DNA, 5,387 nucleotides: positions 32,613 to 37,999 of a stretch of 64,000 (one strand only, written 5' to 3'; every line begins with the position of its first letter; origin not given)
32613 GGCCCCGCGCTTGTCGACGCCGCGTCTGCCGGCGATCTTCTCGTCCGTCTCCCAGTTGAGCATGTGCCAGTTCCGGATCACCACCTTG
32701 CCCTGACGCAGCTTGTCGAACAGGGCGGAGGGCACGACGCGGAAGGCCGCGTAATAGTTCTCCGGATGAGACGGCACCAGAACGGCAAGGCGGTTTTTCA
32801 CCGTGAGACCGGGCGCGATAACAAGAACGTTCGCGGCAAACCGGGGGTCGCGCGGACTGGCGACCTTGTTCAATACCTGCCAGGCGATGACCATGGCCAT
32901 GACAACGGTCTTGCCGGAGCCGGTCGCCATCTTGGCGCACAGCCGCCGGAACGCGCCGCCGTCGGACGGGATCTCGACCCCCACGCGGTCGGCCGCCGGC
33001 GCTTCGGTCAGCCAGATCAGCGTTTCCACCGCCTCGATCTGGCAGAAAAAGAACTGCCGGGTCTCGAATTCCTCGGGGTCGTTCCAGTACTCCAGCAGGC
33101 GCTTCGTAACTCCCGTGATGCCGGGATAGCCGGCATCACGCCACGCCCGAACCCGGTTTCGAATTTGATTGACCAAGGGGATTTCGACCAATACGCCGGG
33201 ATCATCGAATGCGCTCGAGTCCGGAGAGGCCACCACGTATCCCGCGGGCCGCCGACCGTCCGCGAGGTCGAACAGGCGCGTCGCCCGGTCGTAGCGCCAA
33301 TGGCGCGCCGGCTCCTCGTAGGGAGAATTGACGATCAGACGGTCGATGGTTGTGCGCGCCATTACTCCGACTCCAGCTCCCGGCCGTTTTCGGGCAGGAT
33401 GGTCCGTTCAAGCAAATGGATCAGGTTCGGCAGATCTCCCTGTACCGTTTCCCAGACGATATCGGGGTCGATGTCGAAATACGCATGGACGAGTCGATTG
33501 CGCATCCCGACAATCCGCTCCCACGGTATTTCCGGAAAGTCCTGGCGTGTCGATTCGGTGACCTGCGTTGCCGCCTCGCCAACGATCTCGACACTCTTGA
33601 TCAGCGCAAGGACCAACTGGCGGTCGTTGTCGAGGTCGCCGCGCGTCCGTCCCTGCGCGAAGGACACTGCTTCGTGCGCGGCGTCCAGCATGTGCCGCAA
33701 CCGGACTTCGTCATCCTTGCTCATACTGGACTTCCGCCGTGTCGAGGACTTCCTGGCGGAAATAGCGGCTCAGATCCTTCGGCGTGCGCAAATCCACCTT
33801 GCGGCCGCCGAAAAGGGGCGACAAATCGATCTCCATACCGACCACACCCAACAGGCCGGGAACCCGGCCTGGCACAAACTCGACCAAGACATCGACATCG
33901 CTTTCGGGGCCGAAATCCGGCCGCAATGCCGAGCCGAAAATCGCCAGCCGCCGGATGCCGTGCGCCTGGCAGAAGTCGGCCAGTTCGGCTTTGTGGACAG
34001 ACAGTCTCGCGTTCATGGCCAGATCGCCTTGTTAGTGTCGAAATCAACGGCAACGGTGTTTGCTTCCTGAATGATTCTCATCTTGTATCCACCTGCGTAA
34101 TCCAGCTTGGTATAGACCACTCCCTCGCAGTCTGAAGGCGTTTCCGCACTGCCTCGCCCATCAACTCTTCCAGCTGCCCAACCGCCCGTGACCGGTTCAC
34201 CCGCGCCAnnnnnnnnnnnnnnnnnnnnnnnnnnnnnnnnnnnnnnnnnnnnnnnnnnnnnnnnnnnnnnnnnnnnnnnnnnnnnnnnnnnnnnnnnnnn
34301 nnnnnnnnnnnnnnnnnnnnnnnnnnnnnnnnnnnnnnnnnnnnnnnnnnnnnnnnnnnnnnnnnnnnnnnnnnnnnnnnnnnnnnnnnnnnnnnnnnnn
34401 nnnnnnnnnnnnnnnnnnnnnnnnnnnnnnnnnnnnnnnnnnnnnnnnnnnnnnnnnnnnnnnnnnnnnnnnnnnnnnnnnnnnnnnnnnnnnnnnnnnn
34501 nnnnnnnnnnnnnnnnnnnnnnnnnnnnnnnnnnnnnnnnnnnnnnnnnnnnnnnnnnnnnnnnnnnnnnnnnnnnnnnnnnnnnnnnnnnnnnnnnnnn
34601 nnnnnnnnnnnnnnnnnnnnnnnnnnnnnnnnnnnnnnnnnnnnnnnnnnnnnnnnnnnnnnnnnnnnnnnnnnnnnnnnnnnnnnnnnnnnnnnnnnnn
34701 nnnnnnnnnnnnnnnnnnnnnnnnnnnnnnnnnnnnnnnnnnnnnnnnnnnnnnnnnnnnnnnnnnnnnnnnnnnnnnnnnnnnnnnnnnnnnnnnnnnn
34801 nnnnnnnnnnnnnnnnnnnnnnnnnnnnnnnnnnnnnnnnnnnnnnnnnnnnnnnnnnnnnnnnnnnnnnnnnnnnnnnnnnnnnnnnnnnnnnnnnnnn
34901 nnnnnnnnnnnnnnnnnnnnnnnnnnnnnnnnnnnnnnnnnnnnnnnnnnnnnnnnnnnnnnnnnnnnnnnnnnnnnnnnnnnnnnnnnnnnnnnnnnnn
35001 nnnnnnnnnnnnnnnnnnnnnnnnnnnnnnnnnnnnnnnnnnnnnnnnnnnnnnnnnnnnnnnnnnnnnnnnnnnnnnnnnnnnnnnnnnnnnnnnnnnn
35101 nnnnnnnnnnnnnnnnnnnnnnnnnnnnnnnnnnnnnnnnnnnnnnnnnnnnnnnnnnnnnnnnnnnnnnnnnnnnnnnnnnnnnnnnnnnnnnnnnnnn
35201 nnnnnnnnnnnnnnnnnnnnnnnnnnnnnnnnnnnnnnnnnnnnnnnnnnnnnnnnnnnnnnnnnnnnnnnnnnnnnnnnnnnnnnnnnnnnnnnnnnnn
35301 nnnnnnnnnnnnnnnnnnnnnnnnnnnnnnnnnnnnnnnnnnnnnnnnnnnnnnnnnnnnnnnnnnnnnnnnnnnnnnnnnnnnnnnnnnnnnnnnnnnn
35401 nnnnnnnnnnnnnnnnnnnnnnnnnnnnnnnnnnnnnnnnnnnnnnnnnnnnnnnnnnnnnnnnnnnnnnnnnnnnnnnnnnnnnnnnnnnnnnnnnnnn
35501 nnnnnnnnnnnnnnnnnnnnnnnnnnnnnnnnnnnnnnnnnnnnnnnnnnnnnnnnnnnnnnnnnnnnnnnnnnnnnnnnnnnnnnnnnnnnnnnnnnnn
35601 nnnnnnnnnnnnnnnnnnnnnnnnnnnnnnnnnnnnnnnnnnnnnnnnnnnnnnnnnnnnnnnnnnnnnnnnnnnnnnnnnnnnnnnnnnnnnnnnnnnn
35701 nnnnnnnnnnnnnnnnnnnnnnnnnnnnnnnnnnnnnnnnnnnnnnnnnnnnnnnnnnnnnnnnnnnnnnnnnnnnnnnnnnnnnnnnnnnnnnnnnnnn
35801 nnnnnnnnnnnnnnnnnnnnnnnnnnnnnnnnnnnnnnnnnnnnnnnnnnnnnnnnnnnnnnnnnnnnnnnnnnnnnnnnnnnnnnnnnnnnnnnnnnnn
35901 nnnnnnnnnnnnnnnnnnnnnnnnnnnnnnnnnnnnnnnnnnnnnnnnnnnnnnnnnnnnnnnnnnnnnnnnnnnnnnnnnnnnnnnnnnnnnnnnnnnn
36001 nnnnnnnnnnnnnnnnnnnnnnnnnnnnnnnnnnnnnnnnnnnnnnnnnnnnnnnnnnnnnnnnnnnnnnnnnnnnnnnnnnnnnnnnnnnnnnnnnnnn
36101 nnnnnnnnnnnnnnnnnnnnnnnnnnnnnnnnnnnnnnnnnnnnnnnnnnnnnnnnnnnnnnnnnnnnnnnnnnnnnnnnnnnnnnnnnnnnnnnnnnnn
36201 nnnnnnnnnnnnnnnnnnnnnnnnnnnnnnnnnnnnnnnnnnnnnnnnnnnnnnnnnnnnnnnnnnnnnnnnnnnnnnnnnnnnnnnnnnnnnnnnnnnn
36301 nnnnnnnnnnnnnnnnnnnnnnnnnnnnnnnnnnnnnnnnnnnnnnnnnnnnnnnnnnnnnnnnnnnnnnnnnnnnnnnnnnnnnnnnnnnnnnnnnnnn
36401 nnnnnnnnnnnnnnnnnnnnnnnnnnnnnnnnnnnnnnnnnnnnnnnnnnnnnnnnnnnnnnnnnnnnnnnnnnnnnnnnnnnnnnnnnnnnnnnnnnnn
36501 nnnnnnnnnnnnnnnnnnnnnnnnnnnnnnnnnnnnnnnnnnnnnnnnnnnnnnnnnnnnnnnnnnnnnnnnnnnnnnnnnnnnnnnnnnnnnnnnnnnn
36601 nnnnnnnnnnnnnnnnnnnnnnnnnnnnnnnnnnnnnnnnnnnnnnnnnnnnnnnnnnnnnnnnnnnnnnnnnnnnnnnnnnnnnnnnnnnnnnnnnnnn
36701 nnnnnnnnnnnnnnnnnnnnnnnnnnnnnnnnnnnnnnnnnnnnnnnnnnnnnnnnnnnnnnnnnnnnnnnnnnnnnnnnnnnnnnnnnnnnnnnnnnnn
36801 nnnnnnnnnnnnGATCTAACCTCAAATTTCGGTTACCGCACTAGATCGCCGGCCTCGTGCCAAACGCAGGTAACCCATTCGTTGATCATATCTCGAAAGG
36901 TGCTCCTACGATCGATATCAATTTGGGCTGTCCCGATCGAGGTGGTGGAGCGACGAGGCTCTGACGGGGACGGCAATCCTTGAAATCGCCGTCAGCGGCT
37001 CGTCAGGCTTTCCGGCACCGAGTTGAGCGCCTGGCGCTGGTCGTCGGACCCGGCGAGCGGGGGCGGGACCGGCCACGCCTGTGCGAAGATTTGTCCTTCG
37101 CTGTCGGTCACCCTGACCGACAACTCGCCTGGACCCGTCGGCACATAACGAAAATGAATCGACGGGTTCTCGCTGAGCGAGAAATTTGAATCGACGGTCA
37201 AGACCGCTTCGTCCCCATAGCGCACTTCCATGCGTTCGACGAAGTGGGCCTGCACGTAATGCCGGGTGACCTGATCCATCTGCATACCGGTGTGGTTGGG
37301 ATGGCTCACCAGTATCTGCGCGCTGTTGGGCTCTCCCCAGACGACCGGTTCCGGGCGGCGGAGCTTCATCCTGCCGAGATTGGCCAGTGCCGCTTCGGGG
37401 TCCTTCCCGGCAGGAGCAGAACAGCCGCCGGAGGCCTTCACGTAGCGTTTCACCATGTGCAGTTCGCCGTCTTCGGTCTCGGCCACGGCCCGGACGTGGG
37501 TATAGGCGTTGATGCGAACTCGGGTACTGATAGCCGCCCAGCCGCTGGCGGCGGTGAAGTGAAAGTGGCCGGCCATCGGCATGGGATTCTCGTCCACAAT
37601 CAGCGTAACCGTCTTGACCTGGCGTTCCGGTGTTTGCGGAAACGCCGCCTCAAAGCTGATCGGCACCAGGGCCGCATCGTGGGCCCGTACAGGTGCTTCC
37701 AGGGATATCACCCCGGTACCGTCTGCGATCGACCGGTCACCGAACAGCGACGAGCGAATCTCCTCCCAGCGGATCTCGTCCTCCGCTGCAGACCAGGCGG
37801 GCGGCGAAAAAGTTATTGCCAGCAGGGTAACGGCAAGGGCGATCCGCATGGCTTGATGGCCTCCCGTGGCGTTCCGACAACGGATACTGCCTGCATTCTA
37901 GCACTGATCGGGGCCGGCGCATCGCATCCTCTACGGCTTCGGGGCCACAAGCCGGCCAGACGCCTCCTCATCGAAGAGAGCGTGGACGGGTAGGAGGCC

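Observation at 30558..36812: Six cistrons chained by overlapping stop/start codons: mod, two micro-ORFs, mntA, hepT, res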

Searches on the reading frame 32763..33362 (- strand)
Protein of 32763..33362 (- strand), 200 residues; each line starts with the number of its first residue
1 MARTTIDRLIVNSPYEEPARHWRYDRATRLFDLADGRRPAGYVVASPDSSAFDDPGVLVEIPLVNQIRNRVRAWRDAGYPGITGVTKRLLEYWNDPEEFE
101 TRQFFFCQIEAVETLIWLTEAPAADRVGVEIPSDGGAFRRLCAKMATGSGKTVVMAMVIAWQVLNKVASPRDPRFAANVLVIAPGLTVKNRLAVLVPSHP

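Call 56: find_related_loci(query=window:32763-33362:-, collection=metagenome_contigs, flank=6000)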
Query window:32763-33362:- (200 aa) in metagenome_contigs; peptide patterns used: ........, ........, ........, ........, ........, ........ (x = any residue, [..] = any of these).
442 stretches matched a pattern; 206 encode a relative of the query (tblastn E <= 1e-3); the best 80 are kept; 80 distinct loci.
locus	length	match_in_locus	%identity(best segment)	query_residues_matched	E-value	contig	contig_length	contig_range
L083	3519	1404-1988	79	1-195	1e-111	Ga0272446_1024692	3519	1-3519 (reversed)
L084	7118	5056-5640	81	1-195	1e-109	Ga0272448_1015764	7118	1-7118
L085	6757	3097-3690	78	1-198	3e-109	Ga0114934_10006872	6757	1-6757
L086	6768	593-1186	80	1-198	6e-109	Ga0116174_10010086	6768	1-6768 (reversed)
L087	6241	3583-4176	80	1-198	5e-109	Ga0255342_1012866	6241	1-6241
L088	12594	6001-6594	80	1-198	7e-109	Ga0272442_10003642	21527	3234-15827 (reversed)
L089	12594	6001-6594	80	1-198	7e-109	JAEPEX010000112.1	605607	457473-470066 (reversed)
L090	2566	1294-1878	81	1-195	3e-113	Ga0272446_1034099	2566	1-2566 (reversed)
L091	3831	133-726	80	1-198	2e-110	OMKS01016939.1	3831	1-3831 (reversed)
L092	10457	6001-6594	79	1-198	9e-109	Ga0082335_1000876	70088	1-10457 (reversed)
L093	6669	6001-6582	80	2-195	2e-108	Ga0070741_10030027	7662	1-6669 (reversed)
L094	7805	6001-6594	78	1-198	6e-108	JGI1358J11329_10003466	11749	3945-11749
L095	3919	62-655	80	1-198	3e-109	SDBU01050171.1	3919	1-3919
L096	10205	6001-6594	78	1-198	6e-108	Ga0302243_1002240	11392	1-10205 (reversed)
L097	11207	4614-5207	78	1-198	6e-108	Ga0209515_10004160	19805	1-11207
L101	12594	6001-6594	77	1-198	2e-107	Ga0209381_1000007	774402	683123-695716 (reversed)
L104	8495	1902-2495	76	1-198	3e-107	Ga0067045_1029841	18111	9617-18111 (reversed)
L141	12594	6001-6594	71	1-198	1e-101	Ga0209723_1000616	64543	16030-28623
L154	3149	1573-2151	68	5-198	1e-94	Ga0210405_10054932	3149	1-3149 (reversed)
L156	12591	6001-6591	66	4-200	5e-92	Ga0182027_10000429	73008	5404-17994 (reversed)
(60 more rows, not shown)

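Call 59: search_protein_families(library=pfam, proteins=[L083:926-1174:+, L154:1109-1483:+, L141:5174-6001:+, L156:4735-5217:+, L156:5214-5993:+, L093:4475-5233:+, L093:5564-5998:+, L085:1422-2576:+, L085:2573-3097:+, L104:184-1902:+], max_evalue=0.001)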
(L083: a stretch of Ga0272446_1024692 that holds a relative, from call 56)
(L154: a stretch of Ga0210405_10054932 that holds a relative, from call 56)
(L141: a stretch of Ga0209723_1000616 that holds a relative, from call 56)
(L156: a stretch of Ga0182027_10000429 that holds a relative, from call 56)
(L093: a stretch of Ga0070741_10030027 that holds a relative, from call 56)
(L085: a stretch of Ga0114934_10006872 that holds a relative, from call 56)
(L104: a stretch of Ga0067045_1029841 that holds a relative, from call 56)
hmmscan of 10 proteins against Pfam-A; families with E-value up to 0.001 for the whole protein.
L083:926-1174:+ (82 aa): 1 family
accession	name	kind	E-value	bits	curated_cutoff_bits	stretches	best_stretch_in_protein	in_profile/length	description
PF14076.12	DUF4258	-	1e-13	51.8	25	1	5-74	1-70/71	Domain of unknown function (DUF4258)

L154:1109-1483:+ (124 aa): 1 family
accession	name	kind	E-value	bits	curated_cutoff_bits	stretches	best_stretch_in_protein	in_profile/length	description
PF01541.30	GIY-YIG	-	1.5e-11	44.9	22.6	1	15-86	2-76/78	GIY-YIG catalytic domain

L141:5174-6001:+ (275 aa): 1 family
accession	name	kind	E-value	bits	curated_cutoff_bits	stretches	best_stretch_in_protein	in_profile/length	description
PF04383.19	KilA-N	-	2.9e-22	79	23.8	1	9-138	4-106/107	KilA-N domain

L156:4735-5217:+ (160 aa): 1 family
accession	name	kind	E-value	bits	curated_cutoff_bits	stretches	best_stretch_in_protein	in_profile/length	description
PF22398.1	DUF6978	-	1.7e-06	28.8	29.6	1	6-146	1-133/133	Family of unknown function (DUF6978)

L156:5214-5993:+ (259 aa): 1 family
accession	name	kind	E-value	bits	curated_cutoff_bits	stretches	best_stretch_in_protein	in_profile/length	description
PF08861.15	DUF1828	-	2e-20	73.3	22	1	34-125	1-91/91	Domain of unknown function DUF1828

L093:4475-5233:+ (252 aa): 0 families

L093:5564-5998:+ (144 aa): 1 family
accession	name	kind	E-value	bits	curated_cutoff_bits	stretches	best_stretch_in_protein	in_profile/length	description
PF01850.27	PIN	-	1.6e-12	48.5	23.6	1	11-117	2-108/120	PIN domain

L085:1422-2576:+ (384 aa): 1 family
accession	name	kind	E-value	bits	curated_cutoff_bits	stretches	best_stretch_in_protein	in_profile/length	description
PF06114.19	Peptidase_M78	-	1.1e-15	57.9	22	1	195-297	21-122/123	IrrE N-terminal-like domain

L085:2573-3097:+ (174 aa): 1 family
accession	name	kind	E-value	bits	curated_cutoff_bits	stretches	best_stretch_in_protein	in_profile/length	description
PF14367.12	DUF4411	-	2.8e-44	151.2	23.5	1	7-167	1-158/159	Domain of unknown function (DUF4411)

L104:184-1902:+ (572 aa): 5 families
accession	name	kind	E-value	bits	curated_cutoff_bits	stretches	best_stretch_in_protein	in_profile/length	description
PF13175.12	AAA_15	-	3.6e-19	70.1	32.1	2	1-42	1-44/374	AAA ATPase domain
PF13304.12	AAA_21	-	1.7e-18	68.2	27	1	244-319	228-304/304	AAA domain, putative AbiEii toxin, Type IV TA system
PF02463.25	SMC_N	-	3.1e-09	37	40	0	1-48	1-50/220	RecF/RecN/SMC N terminal domain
PF13476.12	AAA_23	-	9.9e-08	33.3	27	1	4-44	1-42/201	AAA domain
PF00005.33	ABC_tran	-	0.00017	22.7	25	0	15-42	5-32/137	ABC transporter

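Call 60: search_protein_families(library=padloc, proteins=[L083:926-1174:+, L154:1109-1483:+, L141:5174-6001:+, L156:4735-5217:+, L156:5214-5993:+, L093:4475-5233:+, L101:4061-6001:+, L085:1422-2576:+, L085:2573-3097:+, L104:184-1902:+], max_evalue=0.00001)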
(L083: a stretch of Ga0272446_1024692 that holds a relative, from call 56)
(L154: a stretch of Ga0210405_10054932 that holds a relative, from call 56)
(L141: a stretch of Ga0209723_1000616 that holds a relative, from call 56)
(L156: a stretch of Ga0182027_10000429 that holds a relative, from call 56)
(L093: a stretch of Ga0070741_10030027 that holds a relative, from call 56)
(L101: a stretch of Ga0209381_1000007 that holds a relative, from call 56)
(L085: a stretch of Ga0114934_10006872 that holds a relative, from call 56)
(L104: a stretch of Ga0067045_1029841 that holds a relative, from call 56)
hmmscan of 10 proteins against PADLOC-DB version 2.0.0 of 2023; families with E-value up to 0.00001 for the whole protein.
L083:926-1174:+ (82 aa): 0 families

L154:1109-1483:+ (124 aa): 0 families

L141:5174-6001:+ (275 aa): 1 family
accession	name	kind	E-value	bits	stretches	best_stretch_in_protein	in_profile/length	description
PDLC04962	PDC-S22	-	1.7e-133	441.9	1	3-270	6-275/281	-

L156:4735-5217:+ (160 aa): 0 families

L156:5214-5993:+ (259 aa): 2 families
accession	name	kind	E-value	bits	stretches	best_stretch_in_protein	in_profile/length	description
PDLC04539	PDC-M24B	-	1.7e-16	58.5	1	8-149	7-146/255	-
PDLC04540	PDC-M24B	-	3.2e-15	54.4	1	21-183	16-174/256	-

L093:4475-5233:+ (252 aa): 0 families

L101:4061-6001:+ (646 aa): 108 families (the best 25 are shown)
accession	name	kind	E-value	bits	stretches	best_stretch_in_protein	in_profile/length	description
PDLC02358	Old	-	4.7e-57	192.1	2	208-526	143-451/578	Old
PDLC02979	AriA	-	4.9e-55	185.8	1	1-394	1-373/373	-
PDLC00067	GajA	-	6e-33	112.2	2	352-529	307-466/604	AAA ATPase domain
PDLC00070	GajA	-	1.4e-32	111.1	2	201-534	147-459/596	AAA ATPase domain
PDLC00083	GajA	-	1.3e-31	107.7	2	203-482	147-429/639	AAA ATPase domain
PDLC00065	GajA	-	3e-30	103.6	2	352-536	336-518/670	AAA ATPase domain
PDLC00071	GajA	-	4e-30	103.2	2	200-538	138-451/588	AAA ATPase domain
PDLC00091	GajA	-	6.1e-28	96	2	203-468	140-401/627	AAA ATPase domain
PDLC00066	GajA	-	1.9e-27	94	2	1-99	1-101/567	AAA ATPase domain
PDLC04168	GajA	-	2.1e-25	87.5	2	1-90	1-87/570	-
PDLC00086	GajA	-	6.4e-25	86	2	1-95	1-99/600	AAA ATPase domain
PDLC00096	GajA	-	2.8e-24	83.8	2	1-98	1-101/630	AAA ATPase domain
PDLC00093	GajA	-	2.9e-24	83.8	2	1-182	1-177/736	AAA ATPase domain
PDLC00062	GajA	-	3.6e-24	83.2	2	327-431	276-380/639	AAA ATPase domain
PDLC02915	ATPase-Toprim_I-B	-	8.1e-24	82.4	2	1-87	1-83/623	-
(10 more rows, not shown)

L085:1422-2576:+ (384 aa): 14 families
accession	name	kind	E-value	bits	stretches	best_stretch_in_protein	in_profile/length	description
PDLC03948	RmrA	-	1.6e-11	41.8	1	33-319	37-308/397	-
PDLC03949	RmrA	-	2.4e-11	41.1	1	192-311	165-276/363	-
PDLC03944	RmrA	-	4.7e-11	40.4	1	205-312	186-295/384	-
PDLC04141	capP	-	1.2e-10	39.3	1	173-301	31-154/242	capP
PDLC03951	RmrA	-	4.3e-10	37.1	1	213-321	202-306/400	-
PDLC03947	RmrA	-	8.9e-10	35.9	0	200-308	191-298/383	-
PDLC03952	RmrA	-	2.1e-09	34.7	1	194-320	197-322/395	-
PDLC03945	RmrA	-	2.5e-09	34.8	1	215-317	207-310/394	-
PDLC03946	RmrA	-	4.1e-08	30.3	1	198-310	172-277/357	-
PDLC03956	RmrA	-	1.6e-07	28.7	0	219-319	209-305/399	-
PDLC03954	RmrA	-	6e-07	26.7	0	200-265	191-257/380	-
PDLC04776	PDC-M69B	-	6.4e-07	27.3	1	191-265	56-134/272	-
PDLC03982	PD-Lambda-2_B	-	3.2e-06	24.7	1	218-295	292-372/402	-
PDLC03953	RmrA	-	4e-06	24.3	1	35-320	36-303/373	-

L085:2573-3097:+ (174 aa): 0 families

L104:184-1902:+ (572 aa): 76 families (the best 25 are shown)
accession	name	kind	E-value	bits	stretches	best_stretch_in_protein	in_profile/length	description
PDLC03878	NsnB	-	1.4e-21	75.6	2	1-44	1-44/345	-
PDLC02979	AriA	-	1.6e-21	75.5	2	1-42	1-44/373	-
PDLC04135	mad3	-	9.8e-20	69.4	2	208-328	217-337/374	mads_3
PDLC02980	AriA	-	2.3e-19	68.5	1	237-319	221-304/304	-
PDLC02981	AriAB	-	5.1e-17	59.8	1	269-460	327-527/694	-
PDLC00067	GajA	-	6.4e-16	55.9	1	2-44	5-47/604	AAA ATPase domain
PDLC00070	GajA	-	8.2e-14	49.1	1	2-43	3-44/596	AAA ATPase domain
PDLC02358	Old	-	1.1e-13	48.9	1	2-43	4-45/578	Old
PDLC04611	PDC-M38A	-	2.1e-12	45.3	1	1-45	1-46/383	-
PDLC04608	PDC-M38A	-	5.1e-12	44.2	0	226-317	223-315/367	-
PDLC00271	PtuA1|PtuA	-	5.9e-12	43.9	1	2-43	3-45/421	AAA ATPase domain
PDLC00069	GajA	-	1.6e-11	41.3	1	3-43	4-45/687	AAA ATPase domain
PDLC00062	GajA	-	1.7e-11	41.3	1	2-51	3-50/639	AAA ATPase domain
PDLC02335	AbiLi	-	1.8e-11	41.6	1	1-358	49-277/326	AbiLi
PDLC00094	GajA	-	2.4e-11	40.8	1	1-42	2-43/569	AAA ATPase domain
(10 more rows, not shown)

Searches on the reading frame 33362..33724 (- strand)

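Call 3: search_protein_families(library=pfam, proteins=[window:33362-33724:-], max_evalue=0.01)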
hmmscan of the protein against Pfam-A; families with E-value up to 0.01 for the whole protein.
window:33362-33724:- (120 aa): 1 family
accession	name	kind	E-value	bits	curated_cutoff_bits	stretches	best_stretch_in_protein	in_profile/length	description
PF01934.22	HepT-like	-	5.9e-26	91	23.5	1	12-107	1-119/120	Ribonuclease HepT-like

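Call 18: search_protein_families(library=padloc, proteins=[window:33362-33724:-], max_evalue=0.001)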
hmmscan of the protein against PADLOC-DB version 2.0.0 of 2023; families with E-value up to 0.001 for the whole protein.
window:33362-33724:- (120 aa): 0 families

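Call 19: search_protein_families(library=ncbifam, proteins=[window:33362-33724:-], max_evalue=0.001)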
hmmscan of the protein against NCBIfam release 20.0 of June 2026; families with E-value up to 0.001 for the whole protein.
window:33362-33724:- (120 aa): 1 family
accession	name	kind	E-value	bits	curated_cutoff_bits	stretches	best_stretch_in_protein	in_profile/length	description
NF047751.1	HepT_toxin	equivalog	1e-09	38.3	60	1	68-101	84-117/120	type VII toxin-antitoxin system HepT family RNase toxin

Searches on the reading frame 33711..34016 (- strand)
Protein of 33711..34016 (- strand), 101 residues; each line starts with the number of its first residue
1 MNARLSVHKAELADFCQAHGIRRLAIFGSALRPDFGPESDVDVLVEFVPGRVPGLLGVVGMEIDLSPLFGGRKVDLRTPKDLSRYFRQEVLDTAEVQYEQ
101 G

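Call 3: search_protein_families(library=pfam, proteins=[window:33711-34016:-], max_evalue=0.01)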
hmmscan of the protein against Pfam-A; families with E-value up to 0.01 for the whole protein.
window:33711-34016:- (101 aa): 2 families
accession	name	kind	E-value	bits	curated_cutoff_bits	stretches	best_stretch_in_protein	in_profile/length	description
PF01909.29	NTP_transf_2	-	2.6e-09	37.8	21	1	14-91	7-87/93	Nucleotidyltransferase domain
PF18765.7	Polbeta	-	4e-07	30.5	26.9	1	12-99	3-89/93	Polymerase beta, Nucleotidyltransferase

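Call 18: search_protein_families(library=padloc, proteins=[window:33711-34016:-], max_evalue=0.001)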
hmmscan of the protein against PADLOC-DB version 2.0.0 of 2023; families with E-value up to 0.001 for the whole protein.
window:33711-34016:- (101 aa): 6 families
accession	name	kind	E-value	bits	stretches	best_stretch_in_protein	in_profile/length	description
PDLC04902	PDC-S09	-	9.5e-24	81.6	1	1-98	1-95/97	-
PDLC04904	PDC-S09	-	6e-20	69.4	1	3-94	7-95/104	-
PDLC04905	PDC-S09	-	3.6e-19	67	1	1-98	1-99/101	-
PDLC04906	PDC-S09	-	2.2e-15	54.8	1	6-95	9-96/98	-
PDLC04903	PDC-S09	-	9.2e-05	20.7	1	20-45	25-50/108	-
PDLC04907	PDC-S09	-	0.00099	17.2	0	15-45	21-51/114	-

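Call 19: search_protein_families(library=ncbifam, proteins=[window:33711-34016:-], max_evalue=0.001)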
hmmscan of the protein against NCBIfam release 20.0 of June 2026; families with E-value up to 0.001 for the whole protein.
window:33711-34016:- (101 aa): 1 family
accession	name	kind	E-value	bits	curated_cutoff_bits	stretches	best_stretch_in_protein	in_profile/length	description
NF047752.1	MntA_antitoxin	equivalog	4.8e-07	29.6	60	1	20-99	6-82/106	type VII toxin-antitoxin system MntA family adenylyltransferase antitoxin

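Call 65: find_encoding_contigs(protein=window:33714-34016:-, flank=3000, max_places=10)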
Protein window:33714-34016:- (101 aa): no gene with exactly this product is on record in the collection.

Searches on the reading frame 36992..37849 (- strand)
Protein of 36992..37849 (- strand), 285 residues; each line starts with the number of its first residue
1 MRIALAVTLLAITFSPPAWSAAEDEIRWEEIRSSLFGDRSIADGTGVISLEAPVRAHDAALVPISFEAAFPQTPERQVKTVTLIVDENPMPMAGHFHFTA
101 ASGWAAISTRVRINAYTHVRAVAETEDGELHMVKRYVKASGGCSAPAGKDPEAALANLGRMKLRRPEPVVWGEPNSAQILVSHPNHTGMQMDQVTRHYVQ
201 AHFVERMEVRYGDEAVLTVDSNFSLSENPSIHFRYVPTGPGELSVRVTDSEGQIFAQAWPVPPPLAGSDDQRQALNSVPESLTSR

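Call 3: search_protein_families(library=pfam, proteins=[window:36992-37849:-], max_evalue=0.01)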
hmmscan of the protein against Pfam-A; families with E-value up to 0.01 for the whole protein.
window:36992-37849:- (285 aa): 2 families
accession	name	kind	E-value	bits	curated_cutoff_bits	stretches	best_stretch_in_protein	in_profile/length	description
PF13501.12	SoxY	-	3.4e-35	121.1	28.4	1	33-143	2-112/112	Sulfur oxidation protein SoxY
PF08770.17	SoxZ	-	1.9e-24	85.7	25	1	171-257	8-95/98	Sulphur oxidation protein SoxZ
